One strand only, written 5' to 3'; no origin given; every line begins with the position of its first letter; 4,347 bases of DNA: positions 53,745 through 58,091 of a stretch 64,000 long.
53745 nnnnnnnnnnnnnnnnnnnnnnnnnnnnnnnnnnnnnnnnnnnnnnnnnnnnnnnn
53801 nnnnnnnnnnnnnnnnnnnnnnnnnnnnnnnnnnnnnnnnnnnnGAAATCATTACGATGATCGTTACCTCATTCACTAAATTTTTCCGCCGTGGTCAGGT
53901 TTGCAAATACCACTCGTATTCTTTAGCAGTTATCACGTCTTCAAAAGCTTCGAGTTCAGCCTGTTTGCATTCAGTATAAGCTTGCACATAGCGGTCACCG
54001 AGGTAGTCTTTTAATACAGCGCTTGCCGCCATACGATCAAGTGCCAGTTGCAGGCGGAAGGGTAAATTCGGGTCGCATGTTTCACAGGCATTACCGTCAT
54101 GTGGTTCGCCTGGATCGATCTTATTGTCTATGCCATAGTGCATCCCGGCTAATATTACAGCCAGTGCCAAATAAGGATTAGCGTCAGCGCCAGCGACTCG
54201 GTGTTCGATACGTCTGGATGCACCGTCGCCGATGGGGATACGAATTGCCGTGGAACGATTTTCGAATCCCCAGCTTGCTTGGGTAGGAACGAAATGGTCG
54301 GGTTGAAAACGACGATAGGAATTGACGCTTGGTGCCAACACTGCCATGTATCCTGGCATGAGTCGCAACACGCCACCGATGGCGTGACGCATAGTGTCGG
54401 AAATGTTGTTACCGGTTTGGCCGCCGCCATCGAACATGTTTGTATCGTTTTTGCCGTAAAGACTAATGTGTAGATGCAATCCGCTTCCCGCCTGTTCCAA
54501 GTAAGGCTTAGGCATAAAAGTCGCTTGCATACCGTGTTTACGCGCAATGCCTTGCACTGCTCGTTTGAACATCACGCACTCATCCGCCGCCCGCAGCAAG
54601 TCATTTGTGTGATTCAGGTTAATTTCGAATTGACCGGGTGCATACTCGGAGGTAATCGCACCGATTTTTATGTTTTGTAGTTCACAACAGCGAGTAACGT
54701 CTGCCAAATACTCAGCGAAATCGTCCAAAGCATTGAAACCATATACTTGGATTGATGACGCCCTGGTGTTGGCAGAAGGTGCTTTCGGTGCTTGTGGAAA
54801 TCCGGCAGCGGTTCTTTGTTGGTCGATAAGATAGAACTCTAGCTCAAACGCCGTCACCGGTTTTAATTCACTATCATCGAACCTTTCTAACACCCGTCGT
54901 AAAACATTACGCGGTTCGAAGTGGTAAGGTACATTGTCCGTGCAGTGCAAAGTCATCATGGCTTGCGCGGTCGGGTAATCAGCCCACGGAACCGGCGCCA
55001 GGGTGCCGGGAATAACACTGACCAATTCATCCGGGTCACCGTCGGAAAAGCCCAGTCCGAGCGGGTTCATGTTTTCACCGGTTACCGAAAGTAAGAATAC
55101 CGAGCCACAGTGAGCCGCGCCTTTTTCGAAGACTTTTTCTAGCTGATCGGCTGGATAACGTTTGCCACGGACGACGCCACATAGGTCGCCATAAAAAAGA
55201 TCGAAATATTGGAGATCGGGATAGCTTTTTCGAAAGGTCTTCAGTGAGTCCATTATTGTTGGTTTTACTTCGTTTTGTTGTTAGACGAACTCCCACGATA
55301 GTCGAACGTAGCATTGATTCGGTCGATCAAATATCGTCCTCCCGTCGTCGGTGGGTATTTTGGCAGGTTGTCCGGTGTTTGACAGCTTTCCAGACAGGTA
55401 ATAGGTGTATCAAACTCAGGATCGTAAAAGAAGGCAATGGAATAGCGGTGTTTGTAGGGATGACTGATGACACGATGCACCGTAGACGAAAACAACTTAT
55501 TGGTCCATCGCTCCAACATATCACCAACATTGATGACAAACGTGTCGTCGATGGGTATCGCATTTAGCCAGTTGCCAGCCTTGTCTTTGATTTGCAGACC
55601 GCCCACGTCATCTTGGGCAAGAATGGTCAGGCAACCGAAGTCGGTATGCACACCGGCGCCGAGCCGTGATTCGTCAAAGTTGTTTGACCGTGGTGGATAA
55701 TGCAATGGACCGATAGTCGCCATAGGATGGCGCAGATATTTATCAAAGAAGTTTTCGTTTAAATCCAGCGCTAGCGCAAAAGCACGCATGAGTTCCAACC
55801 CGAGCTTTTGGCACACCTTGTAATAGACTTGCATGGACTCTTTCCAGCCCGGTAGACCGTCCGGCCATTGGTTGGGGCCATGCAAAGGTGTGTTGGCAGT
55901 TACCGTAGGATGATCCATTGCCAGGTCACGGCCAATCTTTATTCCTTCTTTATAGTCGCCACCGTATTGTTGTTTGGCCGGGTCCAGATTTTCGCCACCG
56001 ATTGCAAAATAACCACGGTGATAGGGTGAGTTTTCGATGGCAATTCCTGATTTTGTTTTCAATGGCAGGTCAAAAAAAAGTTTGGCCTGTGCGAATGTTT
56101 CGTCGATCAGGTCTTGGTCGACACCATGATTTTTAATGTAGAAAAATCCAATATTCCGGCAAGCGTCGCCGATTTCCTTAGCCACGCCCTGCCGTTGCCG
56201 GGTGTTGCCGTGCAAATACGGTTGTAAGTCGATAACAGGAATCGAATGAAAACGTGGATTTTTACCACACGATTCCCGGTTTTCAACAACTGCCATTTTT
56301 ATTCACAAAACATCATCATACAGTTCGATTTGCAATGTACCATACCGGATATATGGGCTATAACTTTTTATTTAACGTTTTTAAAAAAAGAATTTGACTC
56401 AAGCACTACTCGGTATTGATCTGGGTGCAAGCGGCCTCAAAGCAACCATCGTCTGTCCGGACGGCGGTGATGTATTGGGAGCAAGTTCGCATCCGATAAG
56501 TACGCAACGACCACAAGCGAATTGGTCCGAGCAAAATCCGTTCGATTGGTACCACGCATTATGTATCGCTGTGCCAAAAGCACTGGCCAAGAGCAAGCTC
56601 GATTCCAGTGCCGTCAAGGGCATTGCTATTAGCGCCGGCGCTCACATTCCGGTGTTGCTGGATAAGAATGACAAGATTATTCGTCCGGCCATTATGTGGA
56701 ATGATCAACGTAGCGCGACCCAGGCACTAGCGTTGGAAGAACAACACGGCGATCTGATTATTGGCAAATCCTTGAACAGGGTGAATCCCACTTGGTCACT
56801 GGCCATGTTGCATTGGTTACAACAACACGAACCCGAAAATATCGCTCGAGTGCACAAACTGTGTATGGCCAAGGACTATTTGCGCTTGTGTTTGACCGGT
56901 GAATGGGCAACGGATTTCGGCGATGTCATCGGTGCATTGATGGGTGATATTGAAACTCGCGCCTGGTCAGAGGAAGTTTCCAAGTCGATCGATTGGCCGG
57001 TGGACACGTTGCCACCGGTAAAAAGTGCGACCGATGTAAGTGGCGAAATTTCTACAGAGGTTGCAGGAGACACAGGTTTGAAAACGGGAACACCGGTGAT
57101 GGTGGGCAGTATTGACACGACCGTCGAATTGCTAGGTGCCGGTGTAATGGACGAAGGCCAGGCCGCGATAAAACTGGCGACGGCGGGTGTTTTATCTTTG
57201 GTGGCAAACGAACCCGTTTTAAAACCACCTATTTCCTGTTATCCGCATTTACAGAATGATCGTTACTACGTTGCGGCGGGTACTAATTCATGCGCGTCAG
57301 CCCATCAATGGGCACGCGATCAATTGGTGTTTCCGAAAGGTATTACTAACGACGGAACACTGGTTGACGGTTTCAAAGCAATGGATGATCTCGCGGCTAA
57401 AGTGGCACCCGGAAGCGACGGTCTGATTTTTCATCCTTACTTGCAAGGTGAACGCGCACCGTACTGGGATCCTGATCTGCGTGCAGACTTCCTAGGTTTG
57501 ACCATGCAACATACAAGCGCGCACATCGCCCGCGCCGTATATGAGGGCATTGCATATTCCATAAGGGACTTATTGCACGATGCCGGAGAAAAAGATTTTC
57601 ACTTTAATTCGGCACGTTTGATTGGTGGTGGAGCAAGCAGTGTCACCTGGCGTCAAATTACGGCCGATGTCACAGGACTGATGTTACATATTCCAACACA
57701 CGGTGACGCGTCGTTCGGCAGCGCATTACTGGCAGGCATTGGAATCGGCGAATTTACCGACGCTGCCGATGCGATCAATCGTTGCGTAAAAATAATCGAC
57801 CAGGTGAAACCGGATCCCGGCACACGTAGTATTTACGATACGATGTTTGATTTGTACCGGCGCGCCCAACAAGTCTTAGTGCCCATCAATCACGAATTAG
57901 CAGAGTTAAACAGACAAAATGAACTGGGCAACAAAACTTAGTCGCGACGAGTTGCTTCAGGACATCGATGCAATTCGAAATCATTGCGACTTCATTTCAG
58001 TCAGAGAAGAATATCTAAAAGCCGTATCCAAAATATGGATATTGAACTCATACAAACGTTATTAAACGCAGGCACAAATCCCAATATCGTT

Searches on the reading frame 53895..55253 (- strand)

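Call 58: search_protein_families(library=pfam, proteins=[window:53895-55253:-], max_evalue=0.00001)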
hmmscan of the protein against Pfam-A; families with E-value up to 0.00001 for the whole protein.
window:53895-55253:- (452 aa): 1 family
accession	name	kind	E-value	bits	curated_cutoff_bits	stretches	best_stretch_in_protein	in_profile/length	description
PF00120.29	Gln-synt_C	-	3.7e-108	362.1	24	1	113-449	3-344/344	Glutamine synthetase, catalytic domain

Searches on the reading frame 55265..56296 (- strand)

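Call 58: search_protein_families(library=pfam, proteins=[window:55265-56296:-], max_evalue=0.00001)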
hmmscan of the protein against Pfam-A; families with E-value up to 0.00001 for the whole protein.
window:55265-56296:- (343 aa): 2 families
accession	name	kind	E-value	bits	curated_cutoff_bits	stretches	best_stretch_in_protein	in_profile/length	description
PF14226.12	DIOX_N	-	1.3e-34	119.7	27.3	1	19-146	1-116/117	non-haem dioxygenase in morphine synthesis N-terminal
PF03171.26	2OG-FeII_Oxy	-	5.2e-25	88.2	23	1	199-293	9-101/101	2OG-Fe(II) oxygenase superfamily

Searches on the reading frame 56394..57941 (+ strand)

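Call 58: search_protein_families(library=pfam, proteins=[window:56394-57941:+], max_evalue=0.00001)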
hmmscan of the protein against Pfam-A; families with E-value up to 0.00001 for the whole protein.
window:56394-57941:+ (515 aa): 2 families
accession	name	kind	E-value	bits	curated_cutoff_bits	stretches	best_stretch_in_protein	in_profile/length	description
PF00370.27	FGGY_N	-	7.8e-57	193.1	28.8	1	5-248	2-245/245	FGGY family of carbohydrate kinases, N-terminal domain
PF02782.22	FGGY_C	-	2e-30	106.5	27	1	267-449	11-196/198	FGGY family of carbohydrate kinases, C-terminal domain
